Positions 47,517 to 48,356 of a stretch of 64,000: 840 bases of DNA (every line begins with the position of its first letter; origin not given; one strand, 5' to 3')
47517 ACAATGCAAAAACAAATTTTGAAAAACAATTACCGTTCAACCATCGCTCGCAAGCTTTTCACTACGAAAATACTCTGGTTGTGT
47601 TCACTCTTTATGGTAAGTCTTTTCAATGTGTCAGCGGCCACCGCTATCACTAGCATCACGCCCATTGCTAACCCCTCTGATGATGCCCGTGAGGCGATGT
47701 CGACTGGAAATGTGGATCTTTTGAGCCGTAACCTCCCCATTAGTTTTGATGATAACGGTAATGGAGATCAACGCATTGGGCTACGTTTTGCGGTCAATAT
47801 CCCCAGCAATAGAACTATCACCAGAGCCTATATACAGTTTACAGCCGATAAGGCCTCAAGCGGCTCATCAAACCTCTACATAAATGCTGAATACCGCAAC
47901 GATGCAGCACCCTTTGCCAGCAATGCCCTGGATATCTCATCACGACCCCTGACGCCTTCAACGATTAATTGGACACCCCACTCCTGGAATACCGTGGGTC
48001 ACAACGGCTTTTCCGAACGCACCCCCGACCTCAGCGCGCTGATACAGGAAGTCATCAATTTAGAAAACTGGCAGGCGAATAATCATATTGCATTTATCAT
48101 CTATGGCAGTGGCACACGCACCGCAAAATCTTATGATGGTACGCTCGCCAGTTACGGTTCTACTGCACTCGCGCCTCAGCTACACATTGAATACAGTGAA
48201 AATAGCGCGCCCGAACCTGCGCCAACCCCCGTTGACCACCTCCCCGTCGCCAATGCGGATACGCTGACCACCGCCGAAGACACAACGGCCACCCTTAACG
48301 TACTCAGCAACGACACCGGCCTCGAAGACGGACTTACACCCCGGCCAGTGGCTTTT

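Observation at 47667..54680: Five copies of an undescribed ~180-aa module with a rigid conserved skeleton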

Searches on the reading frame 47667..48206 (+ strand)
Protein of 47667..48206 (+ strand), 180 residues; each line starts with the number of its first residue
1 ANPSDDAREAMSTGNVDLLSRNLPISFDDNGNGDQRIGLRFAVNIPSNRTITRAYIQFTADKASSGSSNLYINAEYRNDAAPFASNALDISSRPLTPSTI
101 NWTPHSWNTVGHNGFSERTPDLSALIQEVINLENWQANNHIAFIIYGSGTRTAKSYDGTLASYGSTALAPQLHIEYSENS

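Call 9: search_solved_structures(query=A1, max_evalue=10, show_alignments=2)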
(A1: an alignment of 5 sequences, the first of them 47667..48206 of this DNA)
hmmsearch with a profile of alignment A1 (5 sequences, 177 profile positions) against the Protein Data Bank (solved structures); distinct sequences matched with E-value up to 10: 2.
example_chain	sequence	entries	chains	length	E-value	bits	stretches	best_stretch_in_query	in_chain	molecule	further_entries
9e8z_H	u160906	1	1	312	0.18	14.9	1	87-139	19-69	Retron Ec83 reverse transcriptase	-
3ege_A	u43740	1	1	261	1.1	12.3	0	105-149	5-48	Putative methyltransferase from antibiotic biosynthesis pathway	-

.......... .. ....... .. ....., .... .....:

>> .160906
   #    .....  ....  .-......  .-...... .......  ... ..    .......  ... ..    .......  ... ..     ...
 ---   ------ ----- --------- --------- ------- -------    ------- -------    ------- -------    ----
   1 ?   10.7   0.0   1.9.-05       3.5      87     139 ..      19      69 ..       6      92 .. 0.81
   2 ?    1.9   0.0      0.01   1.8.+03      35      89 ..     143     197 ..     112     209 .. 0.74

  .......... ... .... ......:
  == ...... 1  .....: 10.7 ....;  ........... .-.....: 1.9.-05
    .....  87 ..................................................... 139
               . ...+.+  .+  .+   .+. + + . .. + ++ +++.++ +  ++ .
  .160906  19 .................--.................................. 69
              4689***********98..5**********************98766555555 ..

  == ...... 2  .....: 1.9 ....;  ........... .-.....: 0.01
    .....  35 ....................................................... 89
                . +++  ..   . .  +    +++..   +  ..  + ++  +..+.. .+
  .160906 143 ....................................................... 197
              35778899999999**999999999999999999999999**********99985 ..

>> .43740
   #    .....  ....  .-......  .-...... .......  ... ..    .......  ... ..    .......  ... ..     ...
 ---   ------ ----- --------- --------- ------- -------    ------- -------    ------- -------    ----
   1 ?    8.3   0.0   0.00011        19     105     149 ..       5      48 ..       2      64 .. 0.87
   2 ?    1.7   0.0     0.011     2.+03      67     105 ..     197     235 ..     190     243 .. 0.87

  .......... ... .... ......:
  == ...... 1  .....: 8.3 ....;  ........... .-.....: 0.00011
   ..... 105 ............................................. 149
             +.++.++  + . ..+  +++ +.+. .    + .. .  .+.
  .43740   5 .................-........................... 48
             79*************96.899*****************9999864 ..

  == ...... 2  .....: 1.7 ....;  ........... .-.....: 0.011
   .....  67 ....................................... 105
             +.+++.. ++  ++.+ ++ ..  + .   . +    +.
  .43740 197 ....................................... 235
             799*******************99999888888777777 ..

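Call 10: find_homologous_proteins(query=A1, max_evalue=0.001)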
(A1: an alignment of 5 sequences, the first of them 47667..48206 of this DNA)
Query A1 (5 sequences) (180 aa, profile of the alignment): 739 proteins with E <= 0.001 among 4999 candidates; the best 120 are listed.
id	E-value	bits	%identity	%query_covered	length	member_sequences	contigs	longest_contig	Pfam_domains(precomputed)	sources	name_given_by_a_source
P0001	1.9e-93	329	100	100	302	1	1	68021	PF17803.8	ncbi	-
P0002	3.4e-62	227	41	96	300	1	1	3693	-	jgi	jgi:hypothetical protein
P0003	6.8e-56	207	48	57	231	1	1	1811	-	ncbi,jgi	-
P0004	2.3e-55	205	39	98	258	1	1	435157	-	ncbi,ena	-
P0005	2.7e-51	192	38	96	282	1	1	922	-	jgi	jgi:hypothetical protein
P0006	2.7e-51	192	44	99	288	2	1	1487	-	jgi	jgi:hypothetical protein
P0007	3.3e-50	188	39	79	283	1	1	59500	-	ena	-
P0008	5.7e-49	184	43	96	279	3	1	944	PF22352.3,PF18911.7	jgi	jgi:hypothetical protein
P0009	7.6e-49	184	40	96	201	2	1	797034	-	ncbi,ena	-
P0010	8.7e-49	184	46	84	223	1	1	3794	-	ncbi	-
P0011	1.2e-48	183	48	96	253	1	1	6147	-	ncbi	-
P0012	2.0e-48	183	44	84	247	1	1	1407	PF03160.21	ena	-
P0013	2.8e-48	182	42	96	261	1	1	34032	PF22352.3,PF18911.7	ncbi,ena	-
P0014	2.1e-47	179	39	99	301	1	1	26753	-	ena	-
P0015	2.5e-47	179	44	98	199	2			-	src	-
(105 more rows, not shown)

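Call 18: find_encoding_contigs(protein=P0001, flank=10000, max_places=4)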
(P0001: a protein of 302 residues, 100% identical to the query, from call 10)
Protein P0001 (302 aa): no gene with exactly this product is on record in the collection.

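Call 41: find_homologous_proteins(query=P0121, max_evalue=0.00001)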
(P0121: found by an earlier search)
Query P0121 (530 aa): 163 proteins with E <= 0.00001 among 8000 candidates; the best 120 are listed.
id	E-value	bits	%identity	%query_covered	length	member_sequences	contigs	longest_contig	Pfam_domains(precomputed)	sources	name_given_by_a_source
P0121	0.0e+0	1209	100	100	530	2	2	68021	PF22842.4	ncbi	-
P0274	0.0e+0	1013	82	100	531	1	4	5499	PF22842.4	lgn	-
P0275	2.1e-282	956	79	100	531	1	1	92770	PF22842.4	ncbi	-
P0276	6.0e-278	941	77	100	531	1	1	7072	PF22842.4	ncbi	-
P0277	7.9e-255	865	72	100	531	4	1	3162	PF22842.4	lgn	-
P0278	1.0e-205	703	59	99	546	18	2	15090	PF22842.4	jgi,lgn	jgi:hypothetical protein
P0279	2.9e-202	691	60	98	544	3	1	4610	PF22842.4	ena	-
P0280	3.0e-202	691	60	98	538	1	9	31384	PF22842.4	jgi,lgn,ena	-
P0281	1.0e-201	690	59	96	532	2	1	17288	PF22842.4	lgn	-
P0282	1.8e-200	686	60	93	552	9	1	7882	PF22842.4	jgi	-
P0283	1.1e-196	673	60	95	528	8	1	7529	PF22842.4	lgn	-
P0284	8.0e-192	657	59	93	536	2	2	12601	PF22842.4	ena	-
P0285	2.0e-190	652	57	97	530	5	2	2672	PF22842.4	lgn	-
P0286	8.2e-190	650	57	94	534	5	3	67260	PF22842.4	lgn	-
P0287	4.9e-188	644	56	99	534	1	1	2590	PF22842.4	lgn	-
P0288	2.4e-187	642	58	95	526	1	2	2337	PF22842.4,PF14592.13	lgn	-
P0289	3.8e-187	642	55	99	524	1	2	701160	PF22842.4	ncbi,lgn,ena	-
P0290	1.1e-186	640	57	95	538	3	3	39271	PF22842.4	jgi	jgi:hypothetical protein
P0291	1.8e-185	636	57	95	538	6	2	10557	PF22842.4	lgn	-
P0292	1.3e-183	630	54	97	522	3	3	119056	PF22842.4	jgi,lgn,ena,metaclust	metaclust:\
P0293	3.2e-183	629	55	98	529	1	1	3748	PF22842.4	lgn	-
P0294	7.3e-183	627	55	96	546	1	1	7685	PF22842.4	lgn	-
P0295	1.2e-182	627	55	95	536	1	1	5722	PF22842.4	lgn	-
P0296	1.6e-182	626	54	96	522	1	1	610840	PF22842.4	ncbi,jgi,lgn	jgi:hypothetical protein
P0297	2.0e-182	626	55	94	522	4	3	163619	PF22842.4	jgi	-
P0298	5.5e-182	625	54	95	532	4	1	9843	PF22842.4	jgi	jgi:hypothetical protein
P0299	8.5e-181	621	54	99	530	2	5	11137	PF22842.4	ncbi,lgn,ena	-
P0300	3.1e-175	602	54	99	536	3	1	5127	PF22842.4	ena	-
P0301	3.4e-175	602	54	91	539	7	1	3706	PF22842.4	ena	-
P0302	3.2e-173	596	53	94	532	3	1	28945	PF22842.4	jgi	jgi:hypothetical protein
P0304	9.6e-172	591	53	95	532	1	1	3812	PF22842.4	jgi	jgi:hypothetical protein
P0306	3.0e-170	586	51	100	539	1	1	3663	PF22842.4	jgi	jgi:hypothetical protein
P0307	1.5e-168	580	54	93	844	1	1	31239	PF18998.7,PF22842.4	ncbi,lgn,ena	-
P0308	6.0e-168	578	55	91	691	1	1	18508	PF22842.4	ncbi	-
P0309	1.0e-166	574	51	98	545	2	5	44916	PF22842.4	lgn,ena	-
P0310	3.6e-165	569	54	92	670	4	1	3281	PF22842.4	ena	-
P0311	1.1e-164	567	56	92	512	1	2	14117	PF22842.4,PF14592.13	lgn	-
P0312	1.6e-163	564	51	100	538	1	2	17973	PF22842.4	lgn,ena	-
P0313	3.7e-159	549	52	93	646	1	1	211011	PF18998.7,PF22842.4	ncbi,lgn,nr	ncbi:MAG: hypothetical protein HY308_19760 [Gammaproteobacteria bacterium]|nr:hypothetical protein [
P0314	2.5e-157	543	54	92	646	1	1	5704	PF22842.4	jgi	jgi:hypothetical protein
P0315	1.4e-156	541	53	92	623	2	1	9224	PF22842.4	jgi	jgi:hypothetical protein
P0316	4.6e-156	539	51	95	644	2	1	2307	PF22842.4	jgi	jgi:Protein of unknown function (DUF1565)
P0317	4.5e-155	536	53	92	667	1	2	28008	PF22842.4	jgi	jgi:hypothetical protein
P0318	9.7e-155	535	53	91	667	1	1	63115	PF22842.4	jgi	jgi:Protein of unknown function (DUF1565)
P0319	1.9e-154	534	54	92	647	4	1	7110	PF22842.4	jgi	jgi:hypothetical protein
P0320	6.9e-154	532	51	92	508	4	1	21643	PF22842.4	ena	-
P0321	2.5e-152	527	53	92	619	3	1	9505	PF22842.4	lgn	-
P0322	5.7e-152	525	48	94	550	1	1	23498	PF22842.4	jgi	jgi:hypothetical protein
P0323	1.3e-144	501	50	92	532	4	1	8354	PF22842.4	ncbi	-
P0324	3.6e-144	500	47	98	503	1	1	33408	PF22842.4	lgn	-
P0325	5.4e-144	499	49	90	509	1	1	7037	PF22842.4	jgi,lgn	jgi:hypothetical protein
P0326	1.1e-142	495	45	96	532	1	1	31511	PF22842.4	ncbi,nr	ncbi:MAG: hypothetical protein JNK75_12175 [Betaproteobacteria bacterium]|nr:hypothetical protein [B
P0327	4.8e-141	489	47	94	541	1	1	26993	PF22842.4,PF14592.13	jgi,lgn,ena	-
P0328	4.2e-137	476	46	98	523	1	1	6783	PF22842.4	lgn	-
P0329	4.6e-137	476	48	91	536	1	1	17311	PF22842.4,PF14592.13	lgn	-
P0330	2.0e-135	471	47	93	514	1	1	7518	PF22842.4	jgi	jgi:hypothetical protein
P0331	6.4e-135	469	50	92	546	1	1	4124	PF22842.4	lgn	-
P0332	9.1e-135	469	47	95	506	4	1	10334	PF22842.4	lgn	-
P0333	3.0e-134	467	49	91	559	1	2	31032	PF22842.4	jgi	jgi:hypothetical protein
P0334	3.6e-134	467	48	91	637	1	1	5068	PF22842.4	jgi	jgi:hypothetical protein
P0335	1.2e-130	455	46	93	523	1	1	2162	PF22842.4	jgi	jgi:hypothetical protein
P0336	1.5e-129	451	47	93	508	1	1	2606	PF22842.4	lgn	-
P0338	2.3e-128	448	45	95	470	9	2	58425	PF22842.4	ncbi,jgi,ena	-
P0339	5.6e-127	443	48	91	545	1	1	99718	PF22842.4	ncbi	-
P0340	1.9e-125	438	45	97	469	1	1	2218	PF22842.4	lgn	-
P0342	4.5e-125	437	45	93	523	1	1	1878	PF22842.4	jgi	jgi:hypothetical protein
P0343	3.0e-124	434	44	95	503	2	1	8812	PF22842.4,PF14592.13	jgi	jgi:hypothetical protein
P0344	4.2e-123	430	48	91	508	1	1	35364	PF22842.4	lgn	-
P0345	1.6e-122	428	44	96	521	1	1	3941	PF22842.4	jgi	jgi:hypothetical protein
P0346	2.1e-122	428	44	93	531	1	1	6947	PF22842.4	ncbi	-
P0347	2.2e-122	428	44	95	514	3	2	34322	PF22842.4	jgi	-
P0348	9.8e-121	422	44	95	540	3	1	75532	PF22842.4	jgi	jgi:hypothetical protein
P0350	3.6e-118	414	44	96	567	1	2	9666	PF22842.4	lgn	-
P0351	1.8e-117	412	45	91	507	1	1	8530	PF22842.4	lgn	-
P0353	5.5e-114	400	50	59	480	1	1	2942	PF22842.4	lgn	-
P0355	9.3e-113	396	45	91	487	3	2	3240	PF22842.4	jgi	jgi:hypothetical protein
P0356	8.0e-111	390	41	92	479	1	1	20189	PF22842.4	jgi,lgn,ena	-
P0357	9.9e-110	386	41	93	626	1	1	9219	PF22842.4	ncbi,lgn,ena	-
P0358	5.6e-109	384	47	64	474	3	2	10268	PF18998.7,PF22842.4,PF14592.13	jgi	-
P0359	1.6e-107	379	48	59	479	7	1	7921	PF22842.4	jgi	jgi:hypothetical protein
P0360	5.5e-107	377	42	91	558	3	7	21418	PF18998.7,PF22842.4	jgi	jgi:hypothetical protein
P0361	1.1e-106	376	49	56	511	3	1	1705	PF22842.4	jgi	jgi:hypothetical protein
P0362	5.6e-106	374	41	98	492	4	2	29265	PF22842.4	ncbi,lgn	-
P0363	1.4e-105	372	48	57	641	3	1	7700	PF18998.7,PF22842.4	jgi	jgi:Divergent InlB B-repeat domain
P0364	1.7e-105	372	47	59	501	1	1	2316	PF22842.4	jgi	jgi:hypothetical protein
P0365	1.9e-105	372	41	98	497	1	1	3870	PF22842.4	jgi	jgi:hypothetical protein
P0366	2.8e-105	371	50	56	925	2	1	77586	PF18998.7,PF22842.4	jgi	-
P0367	1.8e-104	369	42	95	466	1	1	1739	PF22842.4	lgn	-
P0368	3.3e-104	368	42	95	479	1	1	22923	PF22842.4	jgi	jgi:hypothetical protein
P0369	3.9e-103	364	46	60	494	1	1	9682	PF22842.4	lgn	-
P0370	6.2e-103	364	48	52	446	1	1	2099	PF22842.4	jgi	jgi:hypothetical protein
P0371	4.6e-101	357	43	94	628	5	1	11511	PF17957.8,PF22842.4,PF09136.17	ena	-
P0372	2.3e-100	355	40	91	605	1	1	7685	PF17957.8,PF22842.4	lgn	-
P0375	9.1e-98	347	41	96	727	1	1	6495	PF18998.7,PF22842.4,PF14592.13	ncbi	-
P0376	1.1e-96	343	43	62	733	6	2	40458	PF22842.4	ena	-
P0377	1.3e-93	333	48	56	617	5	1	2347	PF17957.8,PF22842.4,PF09136.17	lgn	-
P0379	8.6e-87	310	39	91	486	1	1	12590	PF22842.4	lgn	-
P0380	2.7e-83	299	40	63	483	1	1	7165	PF22842.4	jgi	jgi:hypothetical protein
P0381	1.7e-82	296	39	98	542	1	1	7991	PF22842.4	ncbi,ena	-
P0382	3.6e-82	295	35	92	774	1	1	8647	PF22842.4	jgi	jgi:hypothetical protein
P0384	2.8e-74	269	36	97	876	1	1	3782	PF18370.8,PF22842.4,PF00041.28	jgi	jgi:hypothetical protein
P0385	3.9e-70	255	36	97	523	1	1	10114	PF22842.4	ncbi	-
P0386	4.6e-68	249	37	94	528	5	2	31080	PF22842.4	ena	-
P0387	3.7e-65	239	36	94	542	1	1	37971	PF22842.4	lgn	-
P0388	1.5e-57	214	32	94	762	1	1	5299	PF22842.4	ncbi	ncbi:MAG: hypothetical protein V1929_01825, partial [bacterium]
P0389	4.5e-56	209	34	96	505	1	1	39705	PF22842.4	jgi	jgi:hypothetical protein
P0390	4.9e-56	209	33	96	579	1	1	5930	PF22842.4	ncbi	-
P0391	3.0e-49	186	33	95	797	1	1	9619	PF22842.4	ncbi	ncbi:MAG: hypothetical protein V1929_01805, partial [bacterium]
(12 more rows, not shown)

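Call 43: find_encoding_contigs(protein=P0275, flank=10000, max_places=2)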
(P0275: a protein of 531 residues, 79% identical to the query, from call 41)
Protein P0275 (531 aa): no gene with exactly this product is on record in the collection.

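Call 44: find_encoding_contigs(protein=P0289, flank=10000, max_places=2)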
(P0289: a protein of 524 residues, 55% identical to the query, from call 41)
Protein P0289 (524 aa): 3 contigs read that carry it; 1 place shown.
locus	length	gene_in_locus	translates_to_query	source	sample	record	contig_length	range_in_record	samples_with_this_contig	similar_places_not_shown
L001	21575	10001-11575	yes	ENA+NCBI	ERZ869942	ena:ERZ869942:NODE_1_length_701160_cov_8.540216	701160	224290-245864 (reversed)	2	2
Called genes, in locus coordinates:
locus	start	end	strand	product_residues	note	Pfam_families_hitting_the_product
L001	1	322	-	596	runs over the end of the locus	PF00664:ABC_membrane, PF00005:ABC_tran, PF02463:SMC_N (weak)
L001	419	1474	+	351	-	PF25973:BSH_CzcB (weak), PF25954:Beta-barrel_RND_2 (weak), PF25989:YknX_C, PF25967:RND-MFP_C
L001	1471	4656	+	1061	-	PF00873:ACR_tran, PF03176:MMPL (faint), PF00873:ACR_tran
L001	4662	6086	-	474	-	PF13241:NAD_binding_7, PF14824:Sirohm_synth_M, PF10414:CysG_dimeriser, PF00590:TP_methylase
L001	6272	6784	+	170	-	-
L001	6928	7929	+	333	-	PF01073:3Beta_HSD, PF01370:Epimerase, PF02719:Polysacc_synt_2, PF04321:RmlD_sub_bind, PF05368:NmrA (faint), PF13460:NAD_binding_10, PF16363:GDP_Man_Dehyd, PF07993:NAD_binding_4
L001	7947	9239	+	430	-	PF13229:Beta_helix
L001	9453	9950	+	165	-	-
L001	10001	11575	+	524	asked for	PF22842:Pel9A-like_beta_helix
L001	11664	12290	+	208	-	PF17837:4PPT_N, PF01648:ACPS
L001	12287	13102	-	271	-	PF00561:Abhydrolase_1 (faint), PF12146:Hydrolase_4 (weak)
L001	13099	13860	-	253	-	PF12146:Hydrolase_4 (weak)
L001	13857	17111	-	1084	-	PF00668:Condensation, PF00501:AMP-binding, PF13193:AMP-binding_C (weak), PF00550:PP-binding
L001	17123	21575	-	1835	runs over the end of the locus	PF00109:ketoacyl-synt, PF02801:Ketoacyl-synt_C, PF16197:KAsynt_C_assoc, PF22336:RhiE-like_linker, PF22621:CurL-like_PKS_C, PF00698:Acyl_transf_1, PF00106:adh_short, PF08659:KR, +5 more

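Call 45: find_encoding_contigs(protein=P0313, flank=10000, max_places=2)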
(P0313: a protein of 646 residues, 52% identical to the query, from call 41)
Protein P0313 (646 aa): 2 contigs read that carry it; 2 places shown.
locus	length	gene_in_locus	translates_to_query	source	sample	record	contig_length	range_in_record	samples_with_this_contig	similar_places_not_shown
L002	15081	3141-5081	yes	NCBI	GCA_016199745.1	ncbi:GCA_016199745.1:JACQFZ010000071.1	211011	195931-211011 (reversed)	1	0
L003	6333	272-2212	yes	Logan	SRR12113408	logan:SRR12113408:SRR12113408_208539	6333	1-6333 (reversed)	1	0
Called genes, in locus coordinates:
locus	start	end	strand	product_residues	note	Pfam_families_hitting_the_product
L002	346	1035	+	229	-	PF14412:AHH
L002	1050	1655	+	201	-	PF07791:Imm11 (weak)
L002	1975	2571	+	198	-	PF07791:Imm11 (weak)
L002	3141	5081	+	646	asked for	PF18998:Flg_new_2, PF22842:Pel9A-like_beta_helix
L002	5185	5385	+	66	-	PF02597:ThiS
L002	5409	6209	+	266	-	PF05690:ThiG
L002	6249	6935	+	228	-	PF02390:Methyltransf_4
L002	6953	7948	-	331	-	PF00126:HTH_1, PF03466:LysR_substrate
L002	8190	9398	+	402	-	PF00988:CPSase_sm_chain, PF00117:GATase, PF07722:Peptidase_C26 (faint)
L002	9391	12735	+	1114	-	PF25596:CPSase_L_D1, PF02786:CPSase_L_D2, PF02655:ATP-grasp_3 (faint), PF02787:CPSase_L_D3, PF25596:CPSase_L_D1, PF02222:ATP-grasp (weak), PF02786:CPSase_L_D2, PF02142:MGS, +3 more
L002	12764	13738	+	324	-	PF00491:Arginase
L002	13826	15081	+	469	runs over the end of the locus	PF00206:Lyase_1, PF14698:ASL_C2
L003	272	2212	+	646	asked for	PF18998:Flg_new_2, PF22842:Pel9A-like_beta_helix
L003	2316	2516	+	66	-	PF02597:ThiS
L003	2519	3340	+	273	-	PF05690:ThiG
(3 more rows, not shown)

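Call 47: find_related_loci(query=P0121, collection=genome_contigs, flank=10000)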
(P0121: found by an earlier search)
Query P0121 (530 aa) in genome_contigs; peptide patterns used: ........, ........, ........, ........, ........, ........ (x = any residue, [..] = any of these).
30 stretches matched a pattern, but none encodes a relative of the query by tblastn (E <= 1e-3).

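Call 76: predict_structure(alignment_id=A7)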
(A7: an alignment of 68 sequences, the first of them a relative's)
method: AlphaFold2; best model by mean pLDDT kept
length: 530 residues; sequences in the alignment: 68
mean_pLDDT: 93.7   pTM: 0.91
mean pLDDT of the five models: 93.7, 93.4, 93.2, 93.2, 93.0
residues with pLDDT >= 90: 475; 70-90: 22; 50-70: 14; < 50: 19
segments of 3 or more residues with pLDDT < 50: 21-23, 516-530
pLDDT, mean of each block of 10 residues (from residue 1): 60 68 76 98 98 98 99 98 97 97 98 97 99 97 98 99 92 99 98 96 98 97 95 95 99 91 96 98 98 96 99 96 94 98 97 98 95 97 97 96 96 97 98 98 97 97 98 96 97 98 97 62 41
secondary structure, 60 per line:
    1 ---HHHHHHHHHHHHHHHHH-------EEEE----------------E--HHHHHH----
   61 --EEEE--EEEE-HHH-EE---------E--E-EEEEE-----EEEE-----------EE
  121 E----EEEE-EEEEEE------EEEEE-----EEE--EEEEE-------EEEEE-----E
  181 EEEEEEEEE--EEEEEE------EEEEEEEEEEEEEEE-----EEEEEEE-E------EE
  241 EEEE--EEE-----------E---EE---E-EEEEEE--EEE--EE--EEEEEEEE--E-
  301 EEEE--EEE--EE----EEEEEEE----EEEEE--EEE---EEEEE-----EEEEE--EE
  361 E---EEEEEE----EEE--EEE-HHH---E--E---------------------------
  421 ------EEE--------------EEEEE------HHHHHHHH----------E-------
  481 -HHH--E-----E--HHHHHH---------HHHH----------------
elements in order: H4-20 E28-31 H51-56 E63-66 E69-72 E94-98 E104-107 E119-121 E126-129 E131-136 E143-147 E153-155 E158-162 E170-174 E180-189 E192-197 E204-218 E224-230 E239-244 E247-249 E272-277 E280-282 E289-296 E301-304 E307-309 E318-324 E329-333 E336-338 E342-346 E352-356 E359-361 E365-370 E375-377 E380-382 E427-429 E444-448 H455-462 H496-501 H511-514
